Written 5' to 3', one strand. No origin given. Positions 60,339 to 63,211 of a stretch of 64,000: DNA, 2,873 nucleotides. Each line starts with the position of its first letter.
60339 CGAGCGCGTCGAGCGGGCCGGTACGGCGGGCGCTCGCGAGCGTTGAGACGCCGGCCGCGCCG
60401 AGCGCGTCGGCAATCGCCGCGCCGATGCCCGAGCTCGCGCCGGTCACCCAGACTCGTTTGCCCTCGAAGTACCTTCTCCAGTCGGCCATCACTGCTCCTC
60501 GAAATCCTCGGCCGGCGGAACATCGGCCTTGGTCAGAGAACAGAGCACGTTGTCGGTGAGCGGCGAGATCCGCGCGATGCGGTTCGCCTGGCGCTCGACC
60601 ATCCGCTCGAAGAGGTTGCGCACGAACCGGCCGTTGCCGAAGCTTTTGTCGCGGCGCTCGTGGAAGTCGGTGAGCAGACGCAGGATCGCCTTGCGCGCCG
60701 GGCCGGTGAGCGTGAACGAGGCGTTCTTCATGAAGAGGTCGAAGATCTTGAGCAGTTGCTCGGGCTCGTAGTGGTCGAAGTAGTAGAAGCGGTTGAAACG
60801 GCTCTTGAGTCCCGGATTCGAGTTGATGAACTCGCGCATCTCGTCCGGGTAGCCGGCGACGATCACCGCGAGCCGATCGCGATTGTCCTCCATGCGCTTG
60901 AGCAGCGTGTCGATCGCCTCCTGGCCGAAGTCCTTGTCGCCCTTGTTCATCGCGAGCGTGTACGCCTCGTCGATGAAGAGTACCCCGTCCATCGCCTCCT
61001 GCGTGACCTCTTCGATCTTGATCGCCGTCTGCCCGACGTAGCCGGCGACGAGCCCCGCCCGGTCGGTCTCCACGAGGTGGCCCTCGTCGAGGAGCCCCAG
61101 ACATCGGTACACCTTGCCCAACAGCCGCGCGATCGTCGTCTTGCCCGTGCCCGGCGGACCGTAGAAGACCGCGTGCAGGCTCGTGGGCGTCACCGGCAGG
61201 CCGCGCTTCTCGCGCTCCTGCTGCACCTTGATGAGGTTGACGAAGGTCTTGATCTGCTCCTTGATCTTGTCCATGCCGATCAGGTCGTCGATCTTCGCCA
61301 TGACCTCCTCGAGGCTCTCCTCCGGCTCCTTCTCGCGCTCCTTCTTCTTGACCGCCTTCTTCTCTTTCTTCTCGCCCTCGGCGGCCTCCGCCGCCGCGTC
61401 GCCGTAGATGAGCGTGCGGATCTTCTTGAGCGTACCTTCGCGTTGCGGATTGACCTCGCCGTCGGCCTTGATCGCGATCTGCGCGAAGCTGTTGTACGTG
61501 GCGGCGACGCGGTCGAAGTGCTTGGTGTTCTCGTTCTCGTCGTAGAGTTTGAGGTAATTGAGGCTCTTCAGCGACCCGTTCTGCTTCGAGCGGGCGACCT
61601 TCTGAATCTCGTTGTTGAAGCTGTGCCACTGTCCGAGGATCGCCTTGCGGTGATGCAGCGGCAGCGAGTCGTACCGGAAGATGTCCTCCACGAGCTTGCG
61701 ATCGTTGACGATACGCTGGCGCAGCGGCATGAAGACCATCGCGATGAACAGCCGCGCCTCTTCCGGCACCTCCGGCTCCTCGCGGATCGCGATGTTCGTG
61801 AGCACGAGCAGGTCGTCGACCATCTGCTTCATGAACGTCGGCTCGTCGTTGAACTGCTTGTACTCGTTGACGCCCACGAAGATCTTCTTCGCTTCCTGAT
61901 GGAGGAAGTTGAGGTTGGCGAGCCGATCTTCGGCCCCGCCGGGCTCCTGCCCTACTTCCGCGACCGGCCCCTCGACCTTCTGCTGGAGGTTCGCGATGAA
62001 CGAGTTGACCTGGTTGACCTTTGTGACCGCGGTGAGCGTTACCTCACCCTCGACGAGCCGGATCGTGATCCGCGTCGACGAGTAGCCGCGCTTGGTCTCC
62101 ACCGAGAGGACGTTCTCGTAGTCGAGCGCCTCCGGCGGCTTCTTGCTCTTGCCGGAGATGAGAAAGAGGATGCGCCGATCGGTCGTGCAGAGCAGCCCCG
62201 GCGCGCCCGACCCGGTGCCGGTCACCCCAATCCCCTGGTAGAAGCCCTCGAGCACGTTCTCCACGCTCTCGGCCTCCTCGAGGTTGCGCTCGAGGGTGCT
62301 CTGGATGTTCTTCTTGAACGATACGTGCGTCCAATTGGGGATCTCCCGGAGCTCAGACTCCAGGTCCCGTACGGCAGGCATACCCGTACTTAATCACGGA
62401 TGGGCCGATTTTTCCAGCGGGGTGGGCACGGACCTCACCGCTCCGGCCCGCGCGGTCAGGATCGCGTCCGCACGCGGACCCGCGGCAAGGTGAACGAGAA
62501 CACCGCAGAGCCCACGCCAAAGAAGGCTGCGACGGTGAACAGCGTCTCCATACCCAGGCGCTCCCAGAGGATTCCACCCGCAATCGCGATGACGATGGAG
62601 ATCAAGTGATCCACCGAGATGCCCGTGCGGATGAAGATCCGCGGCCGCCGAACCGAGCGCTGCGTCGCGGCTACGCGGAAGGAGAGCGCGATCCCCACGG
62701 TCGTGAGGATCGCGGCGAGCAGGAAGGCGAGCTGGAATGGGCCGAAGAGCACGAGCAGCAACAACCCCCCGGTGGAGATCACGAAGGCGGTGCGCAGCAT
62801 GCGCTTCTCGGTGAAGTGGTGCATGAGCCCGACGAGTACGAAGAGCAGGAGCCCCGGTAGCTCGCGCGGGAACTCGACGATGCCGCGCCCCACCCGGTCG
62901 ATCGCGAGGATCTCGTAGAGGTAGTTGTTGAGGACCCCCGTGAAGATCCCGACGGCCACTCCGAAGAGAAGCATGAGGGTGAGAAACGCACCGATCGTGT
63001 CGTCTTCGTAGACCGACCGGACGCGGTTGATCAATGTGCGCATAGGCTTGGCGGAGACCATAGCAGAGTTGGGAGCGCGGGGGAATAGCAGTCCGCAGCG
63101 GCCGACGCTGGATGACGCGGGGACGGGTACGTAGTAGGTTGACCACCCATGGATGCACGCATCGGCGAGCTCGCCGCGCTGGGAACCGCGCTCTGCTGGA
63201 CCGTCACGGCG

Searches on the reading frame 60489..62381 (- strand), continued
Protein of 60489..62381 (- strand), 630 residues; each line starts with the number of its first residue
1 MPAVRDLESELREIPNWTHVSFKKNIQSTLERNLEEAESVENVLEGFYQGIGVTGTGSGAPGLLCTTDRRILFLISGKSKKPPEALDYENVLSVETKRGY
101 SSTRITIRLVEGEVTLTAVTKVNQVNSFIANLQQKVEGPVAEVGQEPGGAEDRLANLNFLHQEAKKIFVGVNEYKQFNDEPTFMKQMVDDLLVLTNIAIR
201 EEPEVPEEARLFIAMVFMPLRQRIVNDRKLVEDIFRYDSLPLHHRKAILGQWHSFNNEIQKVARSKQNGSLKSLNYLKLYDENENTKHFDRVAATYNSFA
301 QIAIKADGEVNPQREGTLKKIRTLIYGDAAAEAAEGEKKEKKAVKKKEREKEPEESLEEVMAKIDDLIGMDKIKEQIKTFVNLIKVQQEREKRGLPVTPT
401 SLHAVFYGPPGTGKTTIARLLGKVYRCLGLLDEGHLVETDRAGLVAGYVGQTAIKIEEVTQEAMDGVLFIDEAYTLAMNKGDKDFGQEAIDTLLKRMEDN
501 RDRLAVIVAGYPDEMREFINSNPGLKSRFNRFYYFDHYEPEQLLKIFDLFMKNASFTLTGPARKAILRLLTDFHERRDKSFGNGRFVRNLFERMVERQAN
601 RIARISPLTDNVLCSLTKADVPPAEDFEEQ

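Call 61: find_encoding_contigs(protein=P0021, flank=8000, max_places=1)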
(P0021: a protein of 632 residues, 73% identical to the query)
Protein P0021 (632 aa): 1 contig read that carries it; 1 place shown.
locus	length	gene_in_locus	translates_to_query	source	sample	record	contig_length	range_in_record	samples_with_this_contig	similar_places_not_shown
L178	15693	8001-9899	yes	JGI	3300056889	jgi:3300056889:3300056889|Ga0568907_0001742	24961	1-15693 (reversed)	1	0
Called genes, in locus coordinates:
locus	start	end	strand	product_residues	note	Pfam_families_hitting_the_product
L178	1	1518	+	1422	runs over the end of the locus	PF01869:BcrAD_BadFG, PF09989:DUF2229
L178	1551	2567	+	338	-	PF03372:Exo_endo_phos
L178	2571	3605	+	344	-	PF21948:LplA-B_cat, PF03099:BPL_LplA_LipB (weak)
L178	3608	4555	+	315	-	PF00248:Aldo_ket_red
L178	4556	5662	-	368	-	PF01820:Dala_Dala_lig_N, PF02222:ATP-grasp (weak), PF07478:Dala_Dala_lig_C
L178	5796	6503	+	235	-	PF01048:PNP_UDP_1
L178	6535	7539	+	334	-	PF00248:Aldo_ket_red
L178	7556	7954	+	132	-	-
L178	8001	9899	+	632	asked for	PF05496:RuvB_N (faint), PF00004:AAA, PF17866:AAA_lid_6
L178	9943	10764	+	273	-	PF00106:adh_short, PF08659:KR, PF13561:adh_short_C2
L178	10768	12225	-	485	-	PF22422:MGH1-like_GH, PF03200:Glyco_hydro_63 (faint), PF01204:Trehalase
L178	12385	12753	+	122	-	PF00072:Response_reg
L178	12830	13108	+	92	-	PF02686:GatC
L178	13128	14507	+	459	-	PF01425:Amidase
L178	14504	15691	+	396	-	?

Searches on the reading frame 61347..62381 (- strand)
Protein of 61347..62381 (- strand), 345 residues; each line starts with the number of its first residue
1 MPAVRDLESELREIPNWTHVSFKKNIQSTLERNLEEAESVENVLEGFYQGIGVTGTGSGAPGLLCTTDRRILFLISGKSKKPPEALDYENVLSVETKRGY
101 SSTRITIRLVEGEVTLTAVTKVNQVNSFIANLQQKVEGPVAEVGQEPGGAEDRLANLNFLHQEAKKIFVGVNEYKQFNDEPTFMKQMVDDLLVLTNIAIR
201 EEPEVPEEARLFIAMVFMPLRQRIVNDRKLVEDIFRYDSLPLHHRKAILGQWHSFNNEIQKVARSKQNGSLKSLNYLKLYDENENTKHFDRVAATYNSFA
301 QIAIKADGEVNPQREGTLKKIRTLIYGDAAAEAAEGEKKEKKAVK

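Call 55: predict_structure(alignment_id=A2)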
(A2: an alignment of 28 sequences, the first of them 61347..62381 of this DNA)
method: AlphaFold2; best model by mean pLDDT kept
length: 345 residues; sequences in the alignment: 28
mean_pLDDT: 83.2   pTM: 0.55
mean pLDDT of the five models: 83.2, 82.8, 81.1, 80.9, 79.9
residues with pLDDT >= 90: 137; 70-90: 163; 50-70: 28; < 50: 17
segments of 3 or more residues with pLDDT < 50: 144-148, 337-345
pLDDT, mean of each block of 10 residues (from residue 1): 69 83 81 86 91 75 92 83 88 81 87 87 85 83 52 78 93 88 91 93 87 94 85 81 85 92 77 93 93 95 85 86 81 49 43
secondary structure, 60 per line:
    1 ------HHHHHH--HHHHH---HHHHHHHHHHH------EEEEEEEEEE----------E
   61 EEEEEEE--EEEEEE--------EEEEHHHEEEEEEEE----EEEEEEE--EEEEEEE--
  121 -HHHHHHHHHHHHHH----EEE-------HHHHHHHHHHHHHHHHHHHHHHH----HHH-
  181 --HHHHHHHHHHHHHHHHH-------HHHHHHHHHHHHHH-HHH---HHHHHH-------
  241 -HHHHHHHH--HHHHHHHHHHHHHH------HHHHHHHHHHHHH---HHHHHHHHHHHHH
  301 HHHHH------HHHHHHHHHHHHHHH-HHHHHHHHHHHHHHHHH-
elements in order: H7-12 H15-19 H23-33 E40-49 E60-67 E70-75 E84-87 E91-98 E103-109 E112-118 H122-135 E140-142 H150-172 H183-199 H207-220 H228-233 H242-249 H252-265 H272-284 H288-305 H312-326 H328-344

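Call 59: fold_search(model_id=the predicted structure, library=pdb)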
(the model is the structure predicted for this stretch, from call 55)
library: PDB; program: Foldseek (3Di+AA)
matches with E <= 10: 1081; with E <= 0.001: 2
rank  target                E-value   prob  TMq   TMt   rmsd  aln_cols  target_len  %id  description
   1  5ums                  3.2e-04  1.00  0.21  0.29   3.6       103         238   16  Crystal structure of middle double PH domain of human FACT complex subunit SSRP1 (released 2018-01-31)
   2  7xsx_k                9.0e-04  1.00  0.22  0.18   3.3       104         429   18  RNA polymerase II elongation complex transcribing a nucleosome (EC49) (released 2022-09-07)
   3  5umr                  1.1e-03  1.00  0.24  0.72   4.5       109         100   12  Crystal structure of N-terminal domain of human FACT complex subunit SSRP1 (released 2018-01-31)
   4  2gcl_B                1.3e-03  1.00  0.20  0.29   4.2       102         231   16  Structure of the Pob3 Middle domain (released 2006-05-23)
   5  2cay_B                1.4e-03  1.00  0.26  0.62   3.6       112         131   16  Vps36 N-terminal PH domain (released 2006-04-07)
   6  9s3g_k                1.6e-03  1.00  0.22  0.18   3.3       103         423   13  State 1 MAP3 RNA Pol II activated elongation complex with SETD2 and upstream hexasome (released 2025-11-12)
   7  4k17_B                1.8e-03  1.00  0.28  0.15  20.7       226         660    9  Crystal Structure of mouse CARMIL residues 1-668 (released 2013-10-09)
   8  4ifs                  1.9e-03  1.00  0.23  0.33   2.6       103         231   14  Crystal structure of the hSSRP1 Middle domain (released 2014-01-29)
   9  4k17_C                2.0e-03  1.00  0.27  0.15  14.5       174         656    9  Crystal Structure of mouse CARMIL residues 1-668 (released 2013-10-09)
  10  4xuu_A                2.1e-03  1.00  0.25  0.45   5.5       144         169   16  The hSac2 domain from human phosphoinositide phosphatase Sac2 (released 2015-02-25)
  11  2cay_A                2.2e-03  1.00  0.26  0.62   3.6       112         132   15  Vps36 N-terminal PH domain (released 2006-04-07)
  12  7xti_k                2.2e-03  1.00  0.22  0.17   3.4       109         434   17  RNA polymerase II elongation complex transcribing a nucleosome (EC58hex) (released 2022-10-12)
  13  2gcj_C                2.5e-03  1.00  0.22  0.32   2.8       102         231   17  Crystal Structure of the Pob3 middle domain (released 2006-05-23)
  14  4tyz_A                2.6e-03  1.00  0.26  0.73   2.9       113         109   12  Crystal structure of the C-terminal domain of an unknown protein from Leishmania infantum (released 2014-08-06)
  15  2gcj_B                2.6e-03  1.00  0.20  0.30   3.3       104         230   15  Crystal Structure of the Pob3 middle domain (released 2006-05-23)
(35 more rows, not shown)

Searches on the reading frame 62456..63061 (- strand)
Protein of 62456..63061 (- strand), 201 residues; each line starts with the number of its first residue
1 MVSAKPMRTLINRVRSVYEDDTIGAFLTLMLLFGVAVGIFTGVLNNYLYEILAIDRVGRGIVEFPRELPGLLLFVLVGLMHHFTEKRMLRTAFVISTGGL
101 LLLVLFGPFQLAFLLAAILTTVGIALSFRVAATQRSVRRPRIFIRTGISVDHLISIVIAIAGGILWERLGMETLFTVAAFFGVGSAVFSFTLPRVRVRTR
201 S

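Call 3: search_protein_families(library=pfam, proteins=[window:62456-63061:-], max_evalue=0.01)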
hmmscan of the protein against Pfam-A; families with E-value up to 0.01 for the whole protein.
window:62456-63061:- (201 aa): 0 families

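Call 4: search_protein_families(library=padloc, proteins=[window:62456-63061:-], max_evalue=0.01)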
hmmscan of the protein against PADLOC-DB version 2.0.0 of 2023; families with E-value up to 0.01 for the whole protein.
window:62456-63061:- (201 aa): 0 families

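Call 6: search_protein_families(library=ncbifam, proteins=[window:62456-63061:-], max_evalue=0.001)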
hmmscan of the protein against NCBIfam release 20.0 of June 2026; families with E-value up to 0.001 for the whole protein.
window:62456-63061:- (201 aa): 0 families
